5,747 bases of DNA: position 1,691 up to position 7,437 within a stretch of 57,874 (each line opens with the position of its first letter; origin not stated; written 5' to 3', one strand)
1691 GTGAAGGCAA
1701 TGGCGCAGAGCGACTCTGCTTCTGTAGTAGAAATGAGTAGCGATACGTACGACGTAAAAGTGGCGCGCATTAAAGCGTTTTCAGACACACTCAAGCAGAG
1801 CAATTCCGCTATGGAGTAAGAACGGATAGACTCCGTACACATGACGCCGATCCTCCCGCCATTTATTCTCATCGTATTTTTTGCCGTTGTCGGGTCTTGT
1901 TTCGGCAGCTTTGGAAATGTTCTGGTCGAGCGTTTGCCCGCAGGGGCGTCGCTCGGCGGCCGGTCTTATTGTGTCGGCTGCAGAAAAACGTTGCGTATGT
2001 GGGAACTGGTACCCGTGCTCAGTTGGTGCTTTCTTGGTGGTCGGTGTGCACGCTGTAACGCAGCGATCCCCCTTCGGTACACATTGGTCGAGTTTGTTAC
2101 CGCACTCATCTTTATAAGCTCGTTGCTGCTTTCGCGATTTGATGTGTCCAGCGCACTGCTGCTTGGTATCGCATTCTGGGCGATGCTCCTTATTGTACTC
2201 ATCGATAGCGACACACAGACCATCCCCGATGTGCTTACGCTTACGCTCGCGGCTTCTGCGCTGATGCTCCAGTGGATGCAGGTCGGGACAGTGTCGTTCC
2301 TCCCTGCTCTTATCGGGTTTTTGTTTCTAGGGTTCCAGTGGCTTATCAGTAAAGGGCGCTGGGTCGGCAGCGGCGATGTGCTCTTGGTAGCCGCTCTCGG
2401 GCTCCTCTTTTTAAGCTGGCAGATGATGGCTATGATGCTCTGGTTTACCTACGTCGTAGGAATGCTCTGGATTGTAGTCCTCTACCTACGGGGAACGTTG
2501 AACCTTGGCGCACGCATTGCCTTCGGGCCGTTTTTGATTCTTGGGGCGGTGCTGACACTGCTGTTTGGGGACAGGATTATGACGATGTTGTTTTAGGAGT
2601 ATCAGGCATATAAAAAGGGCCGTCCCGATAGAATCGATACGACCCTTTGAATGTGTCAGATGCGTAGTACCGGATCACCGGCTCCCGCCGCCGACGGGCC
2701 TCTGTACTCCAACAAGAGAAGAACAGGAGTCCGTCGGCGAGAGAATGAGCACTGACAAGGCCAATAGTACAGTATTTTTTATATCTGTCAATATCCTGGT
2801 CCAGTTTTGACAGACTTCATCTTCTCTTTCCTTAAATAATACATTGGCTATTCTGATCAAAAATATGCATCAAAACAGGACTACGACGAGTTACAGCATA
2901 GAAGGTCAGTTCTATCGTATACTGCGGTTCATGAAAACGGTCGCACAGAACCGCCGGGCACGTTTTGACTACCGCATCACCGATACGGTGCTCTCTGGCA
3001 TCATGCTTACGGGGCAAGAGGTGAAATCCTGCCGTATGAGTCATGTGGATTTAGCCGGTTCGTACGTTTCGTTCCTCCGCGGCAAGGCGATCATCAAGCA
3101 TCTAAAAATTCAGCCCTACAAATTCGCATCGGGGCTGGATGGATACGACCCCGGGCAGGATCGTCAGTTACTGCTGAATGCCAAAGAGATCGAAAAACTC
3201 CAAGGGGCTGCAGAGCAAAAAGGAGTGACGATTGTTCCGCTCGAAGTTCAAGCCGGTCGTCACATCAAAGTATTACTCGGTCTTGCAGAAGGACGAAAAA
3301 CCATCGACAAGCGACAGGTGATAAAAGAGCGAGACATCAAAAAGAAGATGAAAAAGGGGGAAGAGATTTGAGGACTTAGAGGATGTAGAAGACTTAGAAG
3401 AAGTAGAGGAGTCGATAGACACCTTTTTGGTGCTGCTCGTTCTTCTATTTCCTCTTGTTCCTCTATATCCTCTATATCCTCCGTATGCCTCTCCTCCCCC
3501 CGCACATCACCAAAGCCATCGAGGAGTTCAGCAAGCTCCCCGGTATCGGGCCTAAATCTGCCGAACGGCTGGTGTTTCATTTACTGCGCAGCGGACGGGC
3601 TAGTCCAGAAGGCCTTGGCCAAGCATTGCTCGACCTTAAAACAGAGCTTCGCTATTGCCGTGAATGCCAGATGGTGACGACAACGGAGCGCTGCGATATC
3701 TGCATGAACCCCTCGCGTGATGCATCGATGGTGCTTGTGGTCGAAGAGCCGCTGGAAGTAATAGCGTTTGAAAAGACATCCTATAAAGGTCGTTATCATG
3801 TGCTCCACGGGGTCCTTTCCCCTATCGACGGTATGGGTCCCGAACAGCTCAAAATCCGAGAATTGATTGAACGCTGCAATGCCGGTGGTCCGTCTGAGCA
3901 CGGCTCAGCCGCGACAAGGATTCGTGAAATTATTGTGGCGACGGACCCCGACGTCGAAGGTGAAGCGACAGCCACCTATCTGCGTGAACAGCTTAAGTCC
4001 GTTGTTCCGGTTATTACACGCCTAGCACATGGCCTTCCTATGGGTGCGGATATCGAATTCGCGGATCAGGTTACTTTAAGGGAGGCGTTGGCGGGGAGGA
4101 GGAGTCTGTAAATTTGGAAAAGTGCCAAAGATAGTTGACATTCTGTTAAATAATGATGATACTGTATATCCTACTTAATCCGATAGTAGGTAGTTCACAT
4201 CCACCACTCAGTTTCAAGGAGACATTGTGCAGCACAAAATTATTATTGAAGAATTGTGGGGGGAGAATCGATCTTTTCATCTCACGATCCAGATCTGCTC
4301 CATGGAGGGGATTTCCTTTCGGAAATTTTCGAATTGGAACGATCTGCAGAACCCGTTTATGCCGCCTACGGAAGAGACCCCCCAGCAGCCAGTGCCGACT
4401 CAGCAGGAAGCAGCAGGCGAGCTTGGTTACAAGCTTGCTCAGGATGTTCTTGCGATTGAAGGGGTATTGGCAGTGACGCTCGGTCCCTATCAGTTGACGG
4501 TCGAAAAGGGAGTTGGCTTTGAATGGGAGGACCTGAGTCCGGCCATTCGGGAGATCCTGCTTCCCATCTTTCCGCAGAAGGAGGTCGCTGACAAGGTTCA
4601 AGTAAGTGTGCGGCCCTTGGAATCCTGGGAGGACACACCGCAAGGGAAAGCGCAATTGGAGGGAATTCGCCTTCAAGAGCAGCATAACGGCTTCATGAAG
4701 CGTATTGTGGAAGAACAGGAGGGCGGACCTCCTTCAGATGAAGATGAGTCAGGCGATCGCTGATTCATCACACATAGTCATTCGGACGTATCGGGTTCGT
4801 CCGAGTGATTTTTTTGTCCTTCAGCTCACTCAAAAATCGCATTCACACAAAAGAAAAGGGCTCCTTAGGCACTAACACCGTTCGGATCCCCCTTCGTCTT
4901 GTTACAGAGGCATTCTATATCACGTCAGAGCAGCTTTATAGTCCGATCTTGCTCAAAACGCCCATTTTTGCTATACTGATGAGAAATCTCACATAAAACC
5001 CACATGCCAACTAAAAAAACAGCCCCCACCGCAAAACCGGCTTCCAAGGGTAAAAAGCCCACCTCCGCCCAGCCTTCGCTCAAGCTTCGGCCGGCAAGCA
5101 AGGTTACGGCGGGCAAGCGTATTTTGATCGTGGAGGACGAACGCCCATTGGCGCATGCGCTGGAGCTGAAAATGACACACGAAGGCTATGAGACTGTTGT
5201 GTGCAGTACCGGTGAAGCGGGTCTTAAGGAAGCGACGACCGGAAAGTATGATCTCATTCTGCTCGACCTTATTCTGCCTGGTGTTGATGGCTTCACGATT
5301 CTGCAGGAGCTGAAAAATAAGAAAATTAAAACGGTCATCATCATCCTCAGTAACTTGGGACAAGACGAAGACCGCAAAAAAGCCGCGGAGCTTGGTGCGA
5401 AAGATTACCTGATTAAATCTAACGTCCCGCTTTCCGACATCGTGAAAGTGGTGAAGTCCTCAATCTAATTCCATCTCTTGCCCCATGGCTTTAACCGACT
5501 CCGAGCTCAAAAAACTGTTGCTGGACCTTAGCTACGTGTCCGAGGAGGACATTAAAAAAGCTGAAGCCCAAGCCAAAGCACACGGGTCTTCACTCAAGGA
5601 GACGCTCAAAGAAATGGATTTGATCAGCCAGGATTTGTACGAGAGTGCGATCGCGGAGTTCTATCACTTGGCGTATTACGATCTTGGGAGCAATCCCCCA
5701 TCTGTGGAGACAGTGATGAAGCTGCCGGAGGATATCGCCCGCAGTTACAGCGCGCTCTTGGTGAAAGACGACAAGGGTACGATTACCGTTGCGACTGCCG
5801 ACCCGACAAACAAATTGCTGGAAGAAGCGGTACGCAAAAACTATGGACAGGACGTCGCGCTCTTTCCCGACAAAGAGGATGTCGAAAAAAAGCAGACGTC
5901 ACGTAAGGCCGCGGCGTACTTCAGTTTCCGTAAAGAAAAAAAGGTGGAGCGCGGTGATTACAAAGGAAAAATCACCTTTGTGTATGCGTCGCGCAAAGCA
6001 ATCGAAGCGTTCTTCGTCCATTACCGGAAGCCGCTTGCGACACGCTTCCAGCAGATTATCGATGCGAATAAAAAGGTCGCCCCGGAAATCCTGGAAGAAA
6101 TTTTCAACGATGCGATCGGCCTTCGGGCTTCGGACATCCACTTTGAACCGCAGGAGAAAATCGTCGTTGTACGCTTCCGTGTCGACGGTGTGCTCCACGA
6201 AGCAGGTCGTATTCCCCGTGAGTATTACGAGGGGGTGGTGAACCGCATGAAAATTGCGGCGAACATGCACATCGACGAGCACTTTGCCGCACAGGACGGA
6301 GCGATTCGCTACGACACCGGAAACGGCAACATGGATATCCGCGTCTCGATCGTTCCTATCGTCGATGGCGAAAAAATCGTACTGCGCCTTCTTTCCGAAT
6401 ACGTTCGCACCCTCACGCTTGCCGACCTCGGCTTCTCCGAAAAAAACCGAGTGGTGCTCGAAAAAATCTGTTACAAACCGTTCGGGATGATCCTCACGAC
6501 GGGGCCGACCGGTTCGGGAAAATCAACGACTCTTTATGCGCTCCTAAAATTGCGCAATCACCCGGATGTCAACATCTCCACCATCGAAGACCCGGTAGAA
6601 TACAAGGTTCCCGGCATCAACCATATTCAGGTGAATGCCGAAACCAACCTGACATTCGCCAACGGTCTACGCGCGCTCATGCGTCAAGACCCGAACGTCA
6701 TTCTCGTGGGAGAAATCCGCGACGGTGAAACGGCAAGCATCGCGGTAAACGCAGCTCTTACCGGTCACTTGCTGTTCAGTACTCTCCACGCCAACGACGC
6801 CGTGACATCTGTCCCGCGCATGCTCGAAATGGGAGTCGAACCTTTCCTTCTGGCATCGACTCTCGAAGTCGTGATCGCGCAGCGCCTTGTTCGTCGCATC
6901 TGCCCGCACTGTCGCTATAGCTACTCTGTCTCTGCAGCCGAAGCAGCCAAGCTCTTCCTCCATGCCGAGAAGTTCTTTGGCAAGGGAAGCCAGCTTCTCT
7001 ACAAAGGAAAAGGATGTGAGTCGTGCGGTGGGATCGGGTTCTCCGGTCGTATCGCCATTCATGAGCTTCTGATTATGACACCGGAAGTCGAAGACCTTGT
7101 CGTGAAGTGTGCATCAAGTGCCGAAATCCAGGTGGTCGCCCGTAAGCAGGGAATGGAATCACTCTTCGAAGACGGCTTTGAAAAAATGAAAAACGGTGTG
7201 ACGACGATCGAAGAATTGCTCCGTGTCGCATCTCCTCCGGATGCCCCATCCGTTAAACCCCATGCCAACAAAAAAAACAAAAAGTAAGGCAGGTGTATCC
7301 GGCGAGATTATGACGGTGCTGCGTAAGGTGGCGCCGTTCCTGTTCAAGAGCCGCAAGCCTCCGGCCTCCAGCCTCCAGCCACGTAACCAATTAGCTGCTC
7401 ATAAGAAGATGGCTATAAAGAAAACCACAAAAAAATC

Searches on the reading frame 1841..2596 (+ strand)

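Call 31: search_protein_families(library=pfam, proteins=[window:1841-2596:+], max_evalue=0.001)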
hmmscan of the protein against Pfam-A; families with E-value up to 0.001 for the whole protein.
window:1841-2596:+ (251 aa): 2 families
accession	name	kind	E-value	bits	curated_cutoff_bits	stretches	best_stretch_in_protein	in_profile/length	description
PF06750.18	A24_N_bact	-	1.4e-25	89.6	23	1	16-94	1-80/84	Bacterial Peptidase A24 N-terminal domain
PF01478.23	Peptidase_A24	-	4e-10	40.5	26.5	1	110-211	2-103/104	Type IV leader peptidase family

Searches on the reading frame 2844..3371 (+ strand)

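Call 31: search_protein_families(library=pfam, proteins=[window:2844-3371:+], max_evalue=0.001)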
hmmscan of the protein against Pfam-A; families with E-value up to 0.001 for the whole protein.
window:2844-3371:+ (175 aa): 1 family
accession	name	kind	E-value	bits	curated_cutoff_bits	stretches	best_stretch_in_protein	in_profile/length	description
PF01668.23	SmpB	-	6.8e-42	143.2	27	1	33-171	1-139/143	SmpB protein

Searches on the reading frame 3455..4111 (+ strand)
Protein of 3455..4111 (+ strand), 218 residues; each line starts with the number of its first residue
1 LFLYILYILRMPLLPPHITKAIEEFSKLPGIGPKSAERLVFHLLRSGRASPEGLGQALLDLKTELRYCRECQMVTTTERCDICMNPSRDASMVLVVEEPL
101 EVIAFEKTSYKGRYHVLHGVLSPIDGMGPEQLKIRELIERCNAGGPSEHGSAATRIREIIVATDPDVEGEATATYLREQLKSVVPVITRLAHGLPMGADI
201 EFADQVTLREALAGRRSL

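Call 31: search_protein_families(library=pfam, proteins=[window:3455-4111:+], max_evalue=0.001)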
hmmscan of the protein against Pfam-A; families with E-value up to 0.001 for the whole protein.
window:3455-4111:+ (218 aa): 7 families
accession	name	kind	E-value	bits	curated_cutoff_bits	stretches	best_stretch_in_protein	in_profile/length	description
PF13662.12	Toprim_4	-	4.4e-22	78.5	25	1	92-182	2-76/85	Toprim domain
PF21176.3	RecR_HhH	-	5e-14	52.3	27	1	19-60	2-43/45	RecR, helix-hairpin-helix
PF21175.2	RecR_C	-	4.5e-09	36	22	1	193-216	1-24/24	RecR, C-terminal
PF01751.28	Toprim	-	4.9e-09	36.7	23.1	1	93-182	2-82/96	Toprim domain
PF02132.21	RecR_ZnF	-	8.8e-06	25.8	22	1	65-85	1-21/21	RecR, Cys4-zinc finger domain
PF00633.29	HHH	-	9.9e-05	22.4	24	1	19-39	7-27/30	Helix-hairpin-helix motif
PF14520.12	HHH_5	-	0.00016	22.5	27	1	21-43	33-55/57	Helix-hairpin-helix domain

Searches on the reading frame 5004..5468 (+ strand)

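Call 31: search_protein_families(library=pfam, proteins=[window:5004-5468:+], max_evalue=0.001)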
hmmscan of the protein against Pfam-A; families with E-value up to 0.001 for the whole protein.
window:5004-5468:+ (154 aa): 1 family
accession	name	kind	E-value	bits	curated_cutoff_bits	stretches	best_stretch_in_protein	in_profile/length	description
PF00072.30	Response_reg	-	4.7e-23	81.9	30.2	1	40-146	1-106/111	Response regulator receiver domain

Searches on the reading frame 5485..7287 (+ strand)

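Call 31: search_protein_families(library=pfam, proteins=[window:5485-7287:+], max_evalue=0.001)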
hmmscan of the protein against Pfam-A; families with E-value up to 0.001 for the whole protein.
window:5485-7287:+ (600 aa): 2 families
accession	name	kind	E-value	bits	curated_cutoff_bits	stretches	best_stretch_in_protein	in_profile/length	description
PF00437.27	T2SSE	-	1.7e-118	395.9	24.9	1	199-580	8-370/370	Type II/IV secretion system protein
PF05157.20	MshEN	-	1.2e-11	44.9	23.1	1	60-125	1-67/90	MshEN domain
